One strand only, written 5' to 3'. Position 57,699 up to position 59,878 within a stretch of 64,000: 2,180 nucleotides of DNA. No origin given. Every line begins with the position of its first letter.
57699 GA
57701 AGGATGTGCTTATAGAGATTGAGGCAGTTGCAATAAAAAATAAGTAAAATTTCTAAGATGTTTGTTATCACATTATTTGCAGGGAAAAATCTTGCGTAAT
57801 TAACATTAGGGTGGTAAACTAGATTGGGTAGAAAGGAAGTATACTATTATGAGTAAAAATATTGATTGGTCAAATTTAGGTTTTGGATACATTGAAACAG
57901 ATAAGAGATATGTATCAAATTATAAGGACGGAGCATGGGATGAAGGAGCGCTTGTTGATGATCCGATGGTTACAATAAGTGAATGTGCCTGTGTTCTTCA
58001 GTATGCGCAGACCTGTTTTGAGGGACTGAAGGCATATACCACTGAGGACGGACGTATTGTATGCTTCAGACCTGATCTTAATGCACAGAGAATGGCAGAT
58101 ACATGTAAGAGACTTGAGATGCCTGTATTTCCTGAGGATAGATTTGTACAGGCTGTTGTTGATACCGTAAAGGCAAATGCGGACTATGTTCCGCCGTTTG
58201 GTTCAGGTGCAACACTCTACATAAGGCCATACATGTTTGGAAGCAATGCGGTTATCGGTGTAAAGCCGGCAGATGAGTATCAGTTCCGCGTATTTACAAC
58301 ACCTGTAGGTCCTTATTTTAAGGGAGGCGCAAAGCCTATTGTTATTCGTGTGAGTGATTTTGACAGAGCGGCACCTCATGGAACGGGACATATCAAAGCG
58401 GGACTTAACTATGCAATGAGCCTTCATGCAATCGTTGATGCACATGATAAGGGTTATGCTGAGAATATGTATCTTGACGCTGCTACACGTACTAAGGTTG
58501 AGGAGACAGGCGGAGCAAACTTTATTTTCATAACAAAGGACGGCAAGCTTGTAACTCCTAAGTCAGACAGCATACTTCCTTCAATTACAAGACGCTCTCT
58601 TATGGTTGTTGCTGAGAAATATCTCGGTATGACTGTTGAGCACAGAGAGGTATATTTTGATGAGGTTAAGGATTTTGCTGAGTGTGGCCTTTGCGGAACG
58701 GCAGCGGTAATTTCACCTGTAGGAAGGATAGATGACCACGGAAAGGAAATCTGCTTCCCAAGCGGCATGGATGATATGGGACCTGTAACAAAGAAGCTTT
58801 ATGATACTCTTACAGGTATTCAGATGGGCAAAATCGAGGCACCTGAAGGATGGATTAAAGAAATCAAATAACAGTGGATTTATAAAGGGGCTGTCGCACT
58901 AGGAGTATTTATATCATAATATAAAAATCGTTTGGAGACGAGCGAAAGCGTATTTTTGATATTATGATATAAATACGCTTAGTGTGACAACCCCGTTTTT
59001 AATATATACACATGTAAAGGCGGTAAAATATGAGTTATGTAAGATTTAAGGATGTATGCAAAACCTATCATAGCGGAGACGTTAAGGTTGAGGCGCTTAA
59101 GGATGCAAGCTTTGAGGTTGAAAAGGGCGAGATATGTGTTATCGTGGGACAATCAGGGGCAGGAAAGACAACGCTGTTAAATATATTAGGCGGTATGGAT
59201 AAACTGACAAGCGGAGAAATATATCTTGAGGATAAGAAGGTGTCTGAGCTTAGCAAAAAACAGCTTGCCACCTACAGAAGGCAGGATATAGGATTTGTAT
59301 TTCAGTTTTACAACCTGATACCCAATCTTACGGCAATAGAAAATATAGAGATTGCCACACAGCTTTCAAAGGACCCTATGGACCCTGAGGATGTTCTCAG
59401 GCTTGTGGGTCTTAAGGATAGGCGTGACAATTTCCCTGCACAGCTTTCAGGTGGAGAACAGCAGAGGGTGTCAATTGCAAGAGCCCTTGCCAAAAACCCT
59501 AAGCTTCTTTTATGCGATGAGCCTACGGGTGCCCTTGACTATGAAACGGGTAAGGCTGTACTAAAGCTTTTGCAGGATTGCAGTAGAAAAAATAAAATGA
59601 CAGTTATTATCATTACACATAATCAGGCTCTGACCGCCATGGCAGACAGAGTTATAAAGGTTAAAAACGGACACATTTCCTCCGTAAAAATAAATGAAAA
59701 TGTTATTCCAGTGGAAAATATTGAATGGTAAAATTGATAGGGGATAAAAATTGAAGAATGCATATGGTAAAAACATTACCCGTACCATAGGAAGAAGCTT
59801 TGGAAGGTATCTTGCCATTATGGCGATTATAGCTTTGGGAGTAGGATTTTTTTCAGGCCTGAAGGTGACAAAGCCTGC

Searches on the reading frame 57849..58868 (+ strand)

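Call 68: search_protein_families(library=pfam, proteins=[window:57849-58868:+], max_evalue=0.001)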
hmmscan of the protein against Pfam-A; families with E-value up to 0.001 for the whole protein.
window:57849-58868:+ (340 aa): 1 family
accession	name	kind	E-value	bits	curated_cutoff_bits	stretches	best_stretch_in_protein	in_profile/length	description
PF01063.24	Aminotran_4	-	1.4e-32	113.8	28.5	1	56-294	2-223/223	Amino-transferase class IV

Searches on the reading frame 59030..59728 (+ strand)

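Call 68: search_protein_families(library=pfam, proteins=[window:59030-59728:+], max_evalue=0.001)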
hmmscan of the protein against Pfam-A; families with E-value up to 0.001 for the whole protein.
window:59030-59728:+ (233 aa): 7 families
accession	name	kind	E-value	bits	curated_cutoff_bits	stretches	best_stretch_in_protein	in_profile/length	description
PF00005.33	ABC_tran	-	5e-37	128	25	1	23-166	1-136/137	ABC transporter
PF02463.25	SMC_N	-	1.4e-08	34.8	40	1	90-213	135-213/220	RecF/RecN/SMC N terminal domain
PF13304.12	AAA_21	-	3.2e-07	31.1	27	0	137-201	236-302/304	AAA domain, putative AbiEii toxin, Type IV TA system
PF20720.3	nSTAND3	-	9e-07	29.2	27.2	1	18-53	2-37/155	Novel STAND NTPase 3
PF03193.22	RsgA_GTPase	-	9.8e-06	25.9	30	1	31-68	104-141/174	RsgA GTPase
PF09818.15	ABC_ATPase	-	3.1e-05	23.6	23.2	0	30-53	77-99/283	P-loop domain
PF13401.12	AAA_22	-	0.0003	21.5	27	0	34-197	6-123/130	AAA domain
